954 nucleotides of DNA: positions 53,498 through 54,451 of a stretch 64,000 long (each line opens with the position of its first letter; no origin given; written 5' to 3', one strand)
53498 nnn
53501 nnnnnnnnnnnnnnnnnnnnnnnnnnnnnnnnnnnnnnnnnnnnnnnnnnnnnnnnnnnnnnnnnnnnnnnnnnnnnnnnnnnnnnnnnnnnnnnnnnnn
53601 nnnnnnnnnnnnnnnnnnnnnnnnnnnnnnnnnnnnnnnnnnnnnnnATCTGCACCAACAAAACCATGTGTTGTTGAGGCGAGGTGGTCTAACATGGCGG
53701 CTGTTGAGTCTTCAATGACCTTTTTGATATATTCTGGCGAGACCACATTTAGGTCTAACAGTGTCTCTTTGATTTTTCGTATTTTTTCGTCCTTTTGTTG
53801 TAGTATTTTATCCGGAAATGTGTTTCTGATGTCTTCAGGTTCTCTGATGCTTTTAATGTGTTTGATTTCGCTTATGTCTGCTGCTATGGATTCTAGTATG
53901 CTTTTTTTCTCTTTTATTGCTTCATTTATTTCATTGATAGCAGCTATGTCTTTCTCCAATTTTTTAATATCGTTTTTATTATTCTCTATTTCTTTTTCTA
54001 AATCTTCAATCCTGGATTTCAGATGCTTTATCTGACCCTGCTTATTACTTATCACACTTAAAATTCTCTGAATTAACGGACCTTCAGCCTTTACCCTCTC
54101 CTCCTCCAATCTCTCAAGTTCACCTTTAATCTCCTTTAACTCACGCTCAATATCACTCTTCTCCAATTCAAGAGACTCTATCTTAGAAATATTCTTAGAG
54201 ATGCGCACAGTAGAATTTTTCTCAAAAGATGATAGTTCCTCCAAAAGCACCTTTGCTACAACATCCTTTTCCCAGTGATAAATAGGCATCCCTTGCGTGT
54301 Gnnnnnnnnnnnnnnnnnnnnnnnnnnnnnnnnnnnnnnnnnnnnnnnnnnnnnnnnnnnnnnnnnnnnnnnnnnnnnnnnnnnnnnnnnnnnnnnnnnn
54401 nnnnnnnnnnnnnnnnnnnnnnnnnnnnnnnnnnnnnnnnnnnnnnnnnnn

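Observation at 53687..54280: CDC48/VCP with a coiled-coil insertion of about 195 aa in the D1 alpha-helical lid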

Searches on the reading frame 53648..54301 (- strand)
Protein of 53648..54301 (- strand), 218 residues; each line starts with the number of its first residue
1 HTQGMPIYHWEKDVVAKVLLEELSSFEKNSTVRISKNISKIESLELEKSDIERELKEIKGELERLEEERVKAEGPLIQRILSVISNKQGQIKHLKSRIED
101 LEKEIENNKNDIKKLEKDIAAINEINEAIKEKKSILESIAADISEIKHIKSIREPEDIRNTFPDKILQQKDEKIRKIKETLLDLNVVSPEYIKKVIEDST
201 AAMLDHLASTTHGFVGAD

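Call 6: find_homologous_proteins(query=window:53648-54301:-, max_evalue=0.001)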
Query seq(218 aa): 1260 candidates shared short words with the query, none scored E <= 0.001.

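Call 29: search_protein_families(library=pfam, proteins=[window:53669-54283:-], max_evalue=1)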
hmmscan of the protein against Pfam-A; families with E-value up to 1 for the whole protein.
seq(205 aa): 42 families (the best 25 are shown)
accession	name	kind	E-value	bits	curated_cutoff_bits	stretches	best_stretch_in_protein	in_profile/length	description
PF19111.5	DUF5798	-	0.00043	20.9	27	1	78-137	17-77/89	Family of unknown function (DUF5798)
PF02050.21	FliJ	-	0.0018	19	28.4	1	44-115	9-77/123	Flagellar FliJ protein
PF14703.12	PHM7_cyt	-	0.0018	18.9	27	1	24-116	33-127/174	Cytosolic domain of 10TM putative phosphate transporter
PF09036.15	Bcr-Abl_Oligo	-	0.0071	16.7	23.1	1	91-114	25-48/73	Bcr-Abl oncoprotein oligomerisation domain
PF01496.24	V_ATPase_I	-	0.0071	14.8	30.7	1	44-197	34-172/815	V-type ATPase 116kDa subunit family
PF02601.20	Exonuc_VII_L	-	0.011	15.6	35.9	1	46-183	146-271/315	Exonuclease VII, large subunit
PF04977.20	DivIC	-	0.012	15.9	28.9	2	25-65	9-49/80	Septum formation initiator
PF04513.17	Baculo_PEP_C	-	0.018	15.6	38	2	76-142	38-106/140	Baculovirus polyhedron envelope protein, PEP, C terminus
PF25450.1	Rab11-FIP3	-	0.019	15.7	31.9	2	16-66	44-94/125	Rab11-FIP3-like domain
PF12325.13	TMF_TATA_bd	-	0.019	15.5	29.1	1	23-142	2-106/115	TATA element modulatory factor 1 TATA binding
PF06419.17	COG6_N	-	0.021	15.4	27.4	1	73-134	37-98/114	Conserved oligomeric complex COG6, N-terminal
PF16034.10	JAKMIP_CC3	-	0.024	14.7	30.2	1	83-141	115-176/200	JAKMIP CC3 domain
PF05911.16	FPP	-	0.025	13.3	40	1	14-133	701-826/871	Filament-like plant protein, long coiled-coil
PF04943.17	Pox_F11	-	0.031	13.8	24.5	1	9-141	201-323/409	Poxvirus F11 protein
PF12932.12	Sec16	-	0.056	14.4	23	1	55-107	46-94/119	Vesicle coat trafficking protein Sec16 mid-region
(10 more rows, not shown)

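Call 32: find_related_loci(query=A2, collection=genome_contigs, flank=6000)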
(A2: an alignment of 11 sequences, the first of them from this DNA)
Query A2 (205 aa) in genome_contigs; peptide patterns used: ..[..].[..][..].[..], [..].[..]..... (x = any residue, [..] = any of these).
360 stretches matched a pattern; 10 encode a relative of the query (tblastn E <= 1e-3); 10 distinct loci.
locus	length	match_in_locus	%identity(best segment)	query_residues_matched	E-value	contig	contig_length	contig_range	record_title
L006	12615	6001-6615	95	1-205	1e-120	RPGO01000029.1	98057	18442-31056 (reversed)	MAG: Candidatus Argoarchaeum ethanivorans isolate Eth-Arch1 Scaffold169_pilon, whole genome shotgun sequence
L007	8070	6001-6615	89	1-205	1e-112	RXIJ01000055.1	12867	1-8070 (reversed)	MAG: Methanosarcinales archaeon isolate GoM-Arc1-GOS MV1S112SP2S24A_scaffold_2118, whole genome shotgun sequence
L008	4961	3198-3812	60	1-205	4e-71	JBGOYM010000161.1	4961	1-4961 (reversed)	MAG: Candidatus Methanoperedens sp. isolate OBJ_0618_130150_43 k141_3994034_length_4961_cov_12.0900, whole genome shotgu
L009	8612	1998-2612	57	1-205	2e-64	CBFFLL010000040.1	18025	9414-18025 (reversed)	Candidatus Methanoperedens nitroreducens isolate unclassified Methanoperidens genome assembly, contig: MAG037_40, whole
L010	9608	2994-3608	57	1-205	1e-58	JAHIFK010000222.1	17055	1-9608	MAG: Methanobacteriota archaeon isolate KR11_0.1_MetaG.mb.84 KR11_0.1_MetaG.mb.84_k141_772797, whole genome shotgun sequ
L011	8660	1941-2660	52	1-205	2e-57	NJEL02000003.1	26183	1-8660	MAG: Methanosarcinales archaeon ex4572_44 ex4572_44_scaffold_1403, whole genome shotgun sequence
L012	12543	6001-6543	54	1-205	9e-54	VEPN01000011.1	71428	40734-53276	MAG: Candidatus Methanoperedens sp. isolate MnB_21 scaffold11, whole genome shotgun sequence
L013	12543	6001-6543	53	1-205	2e-53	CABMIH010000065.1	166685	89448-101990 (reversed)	uncultured archaeon isolate LFW-280_3_2 genome assembly, contig: LFW28032_68, whole genome shotgun sequence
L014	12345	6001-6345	61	1-205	2e-33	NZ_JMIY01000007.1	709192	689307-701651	Candidatus Methanoperedens nitroreducens strain ANME-2d ANME2D_Contig_7.7, whole genome shotgun sequence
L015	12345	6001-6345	61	1-205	3e-33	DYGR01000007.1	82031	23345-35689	MAG TPA_asm: Candidatus Methanoperedens nitroreducens isolate BE2012_43_12 Afr_mines_BE2012_164_length_82031_cov_5_20225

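Call 34: search_protein_representatives(alignment_id=A2)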
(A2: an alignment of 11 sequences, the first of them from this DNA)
Query: 11 sequences, 205 profile positions. Proteins with E-value up to 0.001 (for the whole library): 7; up to 1e-10: 4; up to 1e-30: 1. The best 7 are listed.
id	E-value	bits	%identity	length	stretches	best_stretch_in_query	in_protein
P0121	3.0e-34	134.7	-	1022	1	3-204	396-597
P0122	3.4e-18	82.3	-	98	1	84-171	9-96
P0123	1.5e-12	63.9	-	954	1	4-205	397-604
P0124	1.1e-11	61.0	-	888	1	23-205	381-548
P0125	3.2e-10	56.3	-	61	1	26-86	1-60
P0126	2.8e-09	53.2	-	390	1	1-205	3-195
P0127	2.5e-06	43.5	-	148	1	1-125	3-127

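Call 36: list_cluster_members(proteins=[P0121, P0123, P0124, P0126])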
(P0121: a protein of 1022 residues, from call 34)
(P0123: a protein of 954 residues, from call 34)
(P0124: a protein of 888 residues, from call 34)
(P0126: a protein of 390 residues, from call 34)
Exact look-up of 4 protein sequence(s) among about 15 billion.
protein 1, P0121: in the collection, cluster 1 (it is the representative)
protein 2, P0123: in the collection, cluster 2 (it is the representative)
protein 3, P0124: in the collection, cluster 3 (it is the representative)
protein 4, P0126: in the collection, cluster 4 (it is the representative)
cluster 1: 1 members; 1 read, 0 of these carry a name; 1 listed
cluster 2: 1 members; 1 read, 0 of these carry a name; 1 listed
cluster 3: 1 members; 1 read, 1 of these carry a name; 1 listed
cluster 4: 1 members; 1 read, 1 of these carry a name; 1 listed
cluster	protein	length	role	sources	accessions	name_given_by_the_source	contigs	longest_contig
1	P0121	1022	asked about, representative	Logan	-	-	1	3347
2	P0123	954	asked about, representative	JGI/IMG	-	-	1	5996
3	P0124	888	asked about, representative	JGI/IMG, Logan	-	transitional endoplasmic reticulum ATPase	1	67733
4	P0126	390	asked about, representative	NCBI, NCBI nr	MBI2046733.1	AAA family ATPase, partial [Candidatus Pacearchaeota archaeon] | AAA family ATPase [Candidatus Pacearchaeota archaeon]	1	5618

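Call 45: find_encoding_contigs(protein=P0124, flank=8000, max_places=2)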
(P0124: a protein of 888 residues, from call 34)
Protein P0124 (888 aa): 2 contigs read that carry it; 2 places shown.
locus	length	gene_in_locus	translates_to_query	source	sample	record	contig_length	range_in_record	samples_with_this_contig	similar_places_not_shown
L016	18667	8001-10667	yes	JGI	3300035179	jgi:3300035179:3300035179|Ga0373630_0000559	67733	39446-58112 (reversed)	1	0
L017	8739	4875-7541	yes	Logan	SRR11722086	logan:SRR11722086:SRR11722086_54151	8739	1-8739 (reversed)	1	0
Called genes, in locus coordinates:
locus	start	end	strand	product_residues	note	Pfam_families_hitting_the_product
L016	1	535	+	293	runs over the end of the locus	PF05681:Fumerase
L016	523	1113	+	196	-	PF05683:Fumerase_C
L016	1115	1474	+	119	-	PF02261:Asp_decarbox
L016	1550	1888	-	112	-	-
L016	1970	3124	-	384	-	PF00083:Sugar_tr (faint), PF07690:MFS_1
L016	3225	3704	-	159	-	PF00072:Response_reg (faint)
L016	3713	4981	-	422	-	PF00275:EPSP_synthase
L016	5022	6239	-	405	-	PF00579:tRNA-synt_1b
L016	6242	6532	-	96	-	PF03819:MazG (weak)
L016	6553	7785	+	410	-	PF01142:TruD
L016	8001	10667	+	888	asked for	PF02359:CDC48_N, PF02933:CDC48_2, PF00004:AAA, PF05496:RuvB_N (weak), PF07724:AAA_2 (weak), PF17862:AAA_lid_3, PF00004:AAA, PF17862:AAA_lid_3, +23 more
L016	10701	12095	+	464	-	PF03853:YjeF_N, PF01256:Carb_kinase, PF02110:HK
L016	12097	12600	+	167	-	PF01966:HD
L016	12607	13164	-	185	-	PF01015:Ribosomal_S3Ae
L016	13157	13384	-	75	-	-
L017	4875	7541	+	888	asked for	PF02359:CDC48_N, PF02933:CDC48_2, PF00004:AAA, PF05496:RuvB_N (weak), PF07724:AAA_2 (weak), PF17862:AAA_lid_3, PF00004:AAA, PF17862:AAA_lid_3, +23 more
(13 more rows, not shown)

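Call 46: predict_structure(alignment_id=A2)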
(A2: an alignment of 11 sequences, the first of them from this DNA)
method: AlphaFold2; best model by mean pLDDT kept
length: 205 residues; sequences in the alignment: 11
mean_pLDDT: 84.3   pTM: 0.71
mean pLDDT of the five models: 84.3, 76.5, 69.8, 69.3, 66.0
residues with pLDDT >= 90: 96; 70-90: 77; 50-70: 27; < 50: 5
segments of 3 or more residues with pLDDT < 50: 144-147
pLDDT, mean of each block of 10 residues (from residue 1): 69 87 95 98 98 97 92 95 97 98 97 90 77 75 54 62 79 84 76 73 68
secondary structure, 60 per line:
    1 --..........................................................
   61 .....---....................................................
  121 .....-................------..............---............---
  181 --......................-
elements in order: H3-65 H69-125 H127-142 H149-162 H166-177 H183-204

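Call 48: fold_search(model_id=the predicted structure, library=pdb)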
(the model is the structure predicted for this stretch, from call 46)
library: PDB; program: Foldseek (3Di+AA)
matches with E <= 10: 825; with E <= 0.001: 0
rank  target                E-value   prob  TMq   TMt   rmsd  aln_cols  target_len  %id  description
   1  8i4v_A                2.7e-02  0.94  0.34  0.27  25.6       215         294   16  Cryo-EM structure of 5-subunit Smc5/6 arm region (released 2024-06-26)
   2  3na7                  3.4e-02  0.89  0.25  0.22  13.5       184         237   17  2.2 Angstrom Structure of the HP0958 Protein from Helicobacter pylori CCUG 17874 (released 2010-09-22)
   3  5xg2                  4.1e-02  0.96  0.37  0.33  26.3       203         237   16  Crystal structure of a coiled-coil segment (residues 345-468 and 694-814) of Pyrococcus yayanosii Smc (released 2017-06-07)
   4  8i21_A                6.6e-02  0.99  0.49  0.40  24.5       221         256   16  Cryo-EM structure of 6-subunit Smc5/6 arm region (released 2024-06-26)
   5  4uos                  1.1e-01  0.25  0.17  0.19  27.7       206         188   19  Thermodynamic hyperstability in parametrically designed helical bundles (released 2014-11-05)
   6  3vkg_B                1.1e-01  0.77  0.33  0.04  19.1       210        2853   12  X-ray structure of an MTBD truncation mutant of dynein motor domain (released 2012-03-14)
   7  8iyj_S5               1.2e-01  0.97  0.48  0.33  29.0       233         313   17  Cryo-EM structure of the 48-nm repeat doublet microtubule from mouse sperm (released 2023-07-05)
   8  5nnv_B                1.2e-01  0.82  0.35  0.31  22.9       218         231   13  Structure of a Bacillus subtilis Smc coiled coil middle fragment (released 2017-06-21)
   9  3vkh_B                1.2e-01  0.63  0.30  0.04  18.0       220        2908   12  X-ray structure of a functional full-length dynein motor domain (released 2012-03-14)
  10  7n6g_3H               1.2e-01  0.97  0.42  0.29  37.3       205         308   14  C1 of central pair (released 2022-05-18)
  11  4mu6                  1.2e-01  0.80  0.32  0.26  14.0       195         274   16  Crystal Structure of the N-terminal domain of Effector Protein LegC3 from Legionella pneumophila (released 2013-12-11)
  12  7n6g_3I               1.5e-01  0.96  0.42  0.23  37.6       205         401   14  C1 of central pair (released 2022-05-18)
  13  8qbw                  1.6e-01  0.89  0.37  0.36  19.9       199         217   13  Cryo-EM structure of Vipp1-deltaH6_aa1-219 helical filament with lattice 3 (Vipp1-deltaH6_L3) (released 2024-09-11)
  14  8i7o_C7               1.6e-01  0.77  0.37  0.32  23.5       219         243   16  In situ structure of axonemal doublet microtubules in mouse sperm with 16-nm repeat (released 2023-10-11)
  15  3vkg_A                1.6e-01  0.60  0.28  0.03  23.7       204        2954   12  X-ray structure of an MTBD truncation mutant of dynein motor domain (released 2012-03-14)
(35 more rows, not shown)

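Call 56: find_encoding_contigs(protein=P0126, flank=5000, max_places=2)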
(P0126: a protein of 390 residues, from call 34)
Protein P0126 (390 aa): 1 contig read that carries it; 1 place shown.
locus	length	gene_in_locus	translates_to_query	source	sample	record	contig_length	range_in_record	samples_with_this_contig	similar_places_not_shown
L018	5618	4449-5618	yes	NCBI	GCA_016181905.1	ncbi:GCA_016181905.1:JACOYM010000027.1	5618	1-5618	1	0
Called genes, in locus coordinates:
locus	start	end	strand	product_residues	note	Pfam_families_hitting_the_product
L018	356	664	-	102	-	PF02150:Zn_ribbon_RPB9 (weak), PF07282:Cas12f1-like_TNB (faint), PF12760:Zn_ribbon_IS1595 (faint), PF01096:Zn_ribbon_TFIIS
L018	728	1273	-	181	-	-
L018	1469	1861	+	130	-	-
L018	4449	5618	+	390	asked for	PF13191:AAA_16 (faint), PF17862:AAA_lid_3, PF05496:RuvB_N (faint), PF00004:AAA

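Call 57: find_encoding_contigs(protein=P0121, flank=5000, max_places=2)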
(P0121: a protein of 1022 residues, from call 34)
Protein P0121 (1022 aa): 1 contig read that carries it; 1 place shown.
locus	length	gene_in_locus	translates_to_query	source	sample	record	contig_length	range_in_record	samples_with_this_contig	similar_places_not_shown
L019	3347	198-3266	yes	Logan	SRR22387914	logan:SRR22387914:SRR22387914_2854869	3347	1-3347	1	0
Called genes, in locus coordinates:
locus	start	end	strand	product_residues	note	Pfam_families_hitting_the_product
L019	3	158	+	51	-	?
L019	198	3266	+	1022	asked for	PF02359:CDC48_N, PF02933:CDC48_2 (weak), PF00004:AAA, PF05496:RuvB_N, PF07724:AAA_2 (weak), PF17862:AAA_lid_3, PF00004:AAA, PF17862:AAA_lid_3, +22 more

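Call 61: search_protein_families(library=ncbifam, proteins=[window:53669-54283:-], max_evalue=0.01)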
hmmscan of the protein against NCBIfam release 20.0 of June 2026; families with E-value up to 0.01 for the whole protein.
seq(205 aa): 14 families
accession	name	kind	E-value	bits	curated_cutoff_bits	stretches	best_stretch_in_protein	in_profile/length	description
NF045487.1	ASRP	equivalog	4.1e-08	32.3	300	1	27-168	143-286/593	archaea-specific SMC-related protein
NF002572.0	PRK02224.1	equivalog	6.2e-06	24.8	1087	1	9-173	173-332/888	DNA double-strand break repair ATPase Rad50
NF047515.1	SpiroCoCo_C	equivalog_domain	6.4e-06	25.5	125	1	14-187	102-256/313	SpiroCoCo family coiled-coil protein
TIGR02168.1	SMC_prok_B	equivalog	7e-05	20.7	567.35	1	22-174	780-932/1181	chromosome segregation protein SMC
TIGR02169.1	SMC_prok_A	equivalog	0.00012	19.9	729.4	1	33-178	668-811/1165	chromosome segregation protein SMC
NF041034.1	Rad50_Sulf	equivalog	0.00078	17.4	1000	1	29-170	180-322/872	DNA double-strand break repair ATPase Rad50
NF003034.1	PRK03918.1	equivalog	0.00086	17.4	700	1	22-173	196-345/878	DNA double-strand break repair ATPase Rad50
NF041035.1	Rad50_Halo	equivalog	0.0013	17.2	1000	1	11-148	175-317/883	DNA double-strand break repair ATPase Rad50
NF040697.1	VPA1267_fam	equivalog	0.0019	18.3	90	0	80-125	94-139/143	VPA1267 family protein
NF033927.1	alph_xenorhab_B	subfamily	0.003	17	40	1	87-131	135-179/223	alpha-xenorhabdolysin family binary toxin subunit B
TIGR04523.1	Mplasa_alph_rch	subfamily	0.0048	14.9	270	0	30-173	25-677/745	helix-rich protein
NF045780.1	TrlF_fam_ATP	equivalog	0.0071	15.1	350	1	15-182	574-757/944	TrlF family AAA-like ATPase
NF045622.1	Npun_F5560_fam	hypoth_equivalog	0.0073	16.4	125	1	76-141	40-105/156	Npun_F5560 family protein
NF045650.1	CD1247_Nterm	equivalog_domain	0.0075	16.9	30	1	49-113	5-69/70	CD1247 N-terminal domain-containing protein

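Call 72: find_homologous_proteins(query=A5, max_evalue=0.001)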
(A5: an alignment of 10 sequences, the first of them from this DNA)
Query A5 (10 sequences) (205 aa, profile of the alignment): 1 proteins with E <= 0.001 among 8000 candidates.
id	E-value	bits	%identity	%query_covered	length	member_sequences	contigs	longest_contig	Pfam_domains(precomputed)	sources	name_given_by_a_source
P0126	1.4e-53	199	29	100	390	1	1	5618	PF00004.36,PF05496.19,PF17862.8,PF13191.13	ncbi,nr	ncbi:AAA family ATPase, partial [Candidatus Pacearchaeota archaeon]|nr:AAA family ATPase [Candidatus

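Call 73: find_related_loci(query=A2, collection=metagenome_contigs, flank=2500)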
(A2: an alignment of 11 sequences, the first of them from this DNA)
Query A2 (205 aa) in metagenome_contigs; peptide patterns used: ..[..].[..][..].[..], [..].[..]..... (x = any residue, [..] = any of these).
539 stretches matched a pattern; 8 encode a relative of the query (tblastn E <= 1e-3); 8 distinct loci.
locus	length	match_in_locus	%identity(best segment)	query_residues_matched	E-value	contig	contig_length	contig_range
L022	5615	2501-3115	57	1-205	3e-59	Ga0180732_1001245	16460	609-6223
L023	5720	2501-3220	52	1-205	6e-58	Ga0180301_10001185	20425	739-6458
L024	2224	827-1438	54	1-205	3e-44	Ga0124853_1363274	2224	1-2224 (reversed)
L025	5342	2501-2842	56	1-205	2e-30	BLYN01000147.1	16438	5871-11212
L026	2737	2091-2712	43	1-203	2e-34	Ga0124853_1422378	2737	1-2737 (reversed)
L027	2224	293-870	51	11-203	3e-23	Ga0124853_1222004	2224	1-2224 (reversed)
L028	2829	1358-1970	40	1-203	4e-19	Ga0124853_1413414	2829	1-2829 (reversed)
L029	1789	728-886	48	1-56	2e-6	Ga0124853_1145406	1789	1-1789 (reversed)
